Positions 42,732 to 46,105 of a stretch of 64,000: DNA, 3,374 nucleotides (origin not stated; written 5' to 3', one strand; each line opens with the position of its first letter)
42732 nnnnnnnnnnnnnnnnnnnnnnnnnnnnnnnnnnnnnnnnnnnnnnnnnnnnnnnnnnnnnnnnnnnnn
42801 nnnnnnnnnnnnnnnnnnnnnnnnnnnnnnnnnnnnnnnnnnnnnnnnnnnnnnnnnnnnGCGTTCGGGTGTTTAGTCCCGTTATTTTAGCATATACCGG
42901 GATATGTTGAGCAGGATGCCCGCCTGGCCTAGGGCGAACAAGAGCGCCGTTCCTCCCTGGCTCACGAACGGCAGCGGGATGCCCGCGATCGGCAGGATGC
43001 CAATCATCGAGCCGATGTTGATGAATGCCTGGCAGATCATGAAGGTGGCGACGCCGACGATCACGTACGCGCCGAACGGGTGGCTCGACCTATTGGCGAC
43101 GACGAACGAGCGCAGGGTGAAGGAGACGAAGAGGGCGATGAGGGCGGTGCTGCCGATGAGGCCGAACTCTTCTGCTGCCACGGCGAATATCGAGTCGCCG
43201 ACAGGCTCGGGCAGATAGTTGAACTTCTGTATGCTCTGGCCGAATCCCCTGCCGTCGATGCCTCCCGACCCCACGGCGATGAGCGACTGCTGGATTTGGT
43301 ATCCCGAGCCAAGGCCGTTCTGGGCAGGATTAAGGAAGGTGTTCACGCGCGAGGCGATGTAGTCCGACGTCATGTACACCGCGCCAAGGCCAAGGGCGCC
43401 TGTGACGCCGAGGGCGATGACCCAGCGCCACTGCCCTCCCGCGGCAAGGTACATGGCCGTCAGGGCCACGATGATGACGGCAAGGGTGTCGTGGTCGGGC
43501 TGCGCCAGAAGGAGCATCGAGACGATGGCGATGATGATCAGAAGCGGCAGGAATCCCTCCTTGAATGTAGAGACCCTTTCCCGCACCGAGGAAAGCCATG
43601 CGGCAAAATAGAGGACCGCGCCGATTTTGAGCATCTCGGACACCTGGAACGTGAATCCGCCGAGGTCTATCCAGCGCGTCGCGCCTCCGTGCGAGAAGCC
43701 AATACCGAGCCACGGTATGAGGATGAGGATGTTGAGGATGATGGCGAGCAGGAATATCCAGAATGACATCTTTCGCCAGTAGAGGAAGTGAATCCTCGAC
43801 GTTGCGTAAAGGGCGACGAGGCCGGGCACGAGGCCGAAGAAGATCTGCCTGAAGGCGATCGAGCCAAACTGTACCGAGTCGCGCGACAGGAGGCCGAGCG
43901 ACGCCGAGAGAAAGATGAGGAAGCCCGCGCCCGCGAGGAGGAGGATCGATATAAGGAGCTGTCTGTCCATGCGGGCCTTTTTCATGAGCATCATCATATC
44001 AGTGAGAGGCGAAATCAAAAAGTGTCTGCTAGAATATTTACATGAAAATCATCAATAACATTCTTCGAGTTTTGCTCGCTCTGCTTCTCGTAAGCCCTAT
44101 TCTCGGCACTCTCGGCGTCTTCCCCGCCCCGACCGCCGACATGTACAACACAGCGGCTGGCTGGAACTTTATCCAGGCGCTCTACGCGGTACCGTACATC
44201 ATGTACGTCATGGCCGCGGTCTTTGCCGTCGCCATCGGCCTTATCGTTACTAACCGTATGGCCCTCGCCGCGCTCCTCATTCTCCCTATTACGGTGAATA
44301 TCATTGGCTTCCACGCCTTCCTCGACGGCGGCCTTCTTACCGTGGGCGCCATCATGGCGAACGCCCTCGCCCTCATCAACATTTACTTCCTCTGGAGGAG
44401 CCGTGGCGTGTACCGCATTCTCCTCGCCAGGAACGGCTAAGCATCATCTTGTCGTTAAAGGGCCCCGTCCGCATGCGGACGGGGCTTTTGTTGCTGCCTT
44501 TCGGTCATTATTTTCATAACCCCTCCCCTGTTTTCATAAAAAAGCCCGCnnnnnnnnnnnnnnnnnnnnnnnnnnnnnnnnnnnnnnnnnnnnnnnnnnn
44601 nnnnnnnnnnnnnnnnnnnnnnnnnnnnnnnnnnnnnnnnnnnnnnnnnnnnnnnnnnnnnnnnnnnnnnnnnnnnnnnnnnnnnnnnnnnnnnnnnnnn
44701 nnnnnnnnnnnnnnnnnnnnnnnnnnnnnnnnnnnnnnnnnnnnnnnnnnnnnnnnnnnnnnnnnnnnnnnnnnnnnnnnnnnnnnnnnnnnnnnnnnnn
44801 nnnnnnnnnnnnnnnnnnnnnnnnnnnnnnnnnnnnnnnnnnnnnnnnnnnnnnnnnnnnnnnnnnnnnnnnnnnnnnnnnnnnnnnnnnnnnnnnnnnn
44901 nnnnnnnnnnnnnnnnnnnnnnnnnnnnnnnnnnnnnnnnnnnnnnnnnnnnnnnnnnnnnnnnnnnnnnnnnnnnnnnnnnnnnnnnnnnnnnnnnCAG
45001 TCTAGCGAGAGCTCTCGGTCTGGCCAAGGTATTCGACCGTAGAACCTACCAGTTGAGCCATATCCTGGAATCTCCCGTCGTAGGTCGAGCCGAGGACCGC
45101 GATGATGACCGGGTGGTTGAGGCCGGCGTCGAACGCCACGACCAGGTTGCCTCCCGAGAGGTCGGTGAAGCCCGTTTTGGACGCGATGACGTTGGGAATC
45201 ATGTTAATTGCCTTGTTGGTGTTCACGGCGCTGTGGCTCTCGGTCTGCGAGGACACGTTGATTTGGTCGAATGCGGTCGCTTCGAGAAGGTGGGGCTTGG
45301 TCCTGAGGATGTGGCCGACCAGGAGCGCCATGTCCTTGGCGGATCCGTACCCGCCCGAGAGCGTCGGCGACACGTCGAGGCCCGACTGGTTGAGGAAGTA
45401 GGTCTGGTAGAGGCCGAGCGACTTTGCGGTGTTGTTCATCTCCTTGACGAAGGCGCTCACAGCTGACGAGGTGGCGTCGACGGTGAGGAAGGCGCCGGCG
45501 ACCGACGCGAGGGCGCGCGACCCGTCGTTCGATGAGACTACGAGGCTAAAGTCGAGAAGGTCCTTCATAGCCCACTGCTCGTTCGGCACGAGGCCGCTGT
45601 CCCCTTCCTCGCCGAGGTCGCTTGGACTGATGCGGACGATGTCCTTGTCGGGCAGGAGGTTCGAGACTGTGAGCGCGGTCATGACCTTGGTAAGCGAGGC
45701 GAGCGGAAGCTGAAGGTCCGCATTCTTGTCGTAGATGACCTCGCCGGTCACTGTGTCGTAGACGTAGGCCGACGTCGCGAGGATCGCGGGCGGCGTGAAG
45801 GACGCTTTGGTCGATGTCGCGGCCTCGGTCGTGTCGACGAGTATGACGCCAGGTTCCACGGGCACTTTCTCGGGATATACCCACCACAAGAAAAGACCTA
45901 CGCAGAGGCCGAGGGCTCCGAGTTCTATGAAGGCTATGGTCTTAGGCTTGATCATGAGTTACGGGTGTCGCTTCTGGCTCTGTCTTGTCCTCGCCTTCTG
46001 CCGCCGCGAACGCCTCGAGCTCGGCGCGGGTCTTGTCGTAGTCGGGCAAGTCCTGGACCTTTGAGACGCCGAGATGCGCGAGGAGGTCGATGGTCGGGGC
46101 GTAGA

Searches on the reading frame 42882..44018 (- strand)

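Call 42: search_protein_families(library=pfam, proteins=[window:42882-44018:-], max_evalue=0.001)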
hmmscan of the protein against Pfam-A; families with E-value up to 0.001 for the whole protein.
window:42882-44018:- (378 aa): 1 family
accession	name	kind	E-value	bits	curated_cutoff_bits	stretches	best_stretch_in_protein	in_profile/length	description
PF01098.24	FTSW_RODA_SPOVE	-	3.5e-86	289.8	26.4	1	20-375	2-353/356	Cell cycle protein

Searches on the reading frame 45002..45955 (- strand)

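Call 42: search_protein_families(library=pfam, proteins=[window:45002-45955:-], max_evalue=0.001)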
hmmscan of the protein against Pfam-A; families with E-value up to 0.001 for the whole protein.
window:45002-45955:- (317 aa): 2 families
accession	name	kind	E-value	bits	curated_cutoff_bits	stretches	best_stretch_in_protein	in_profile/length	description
PF00768.25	Peptidase_S11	-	1.6e-36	126.4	27.6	1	53-290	5-237/239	D-alanyl-D-alanine carboxypeptidase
PF13354.11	Beta-lactamase2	-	3.3e-05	23.8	22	1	63-221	2-151/214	Beta-lactamase enzyme family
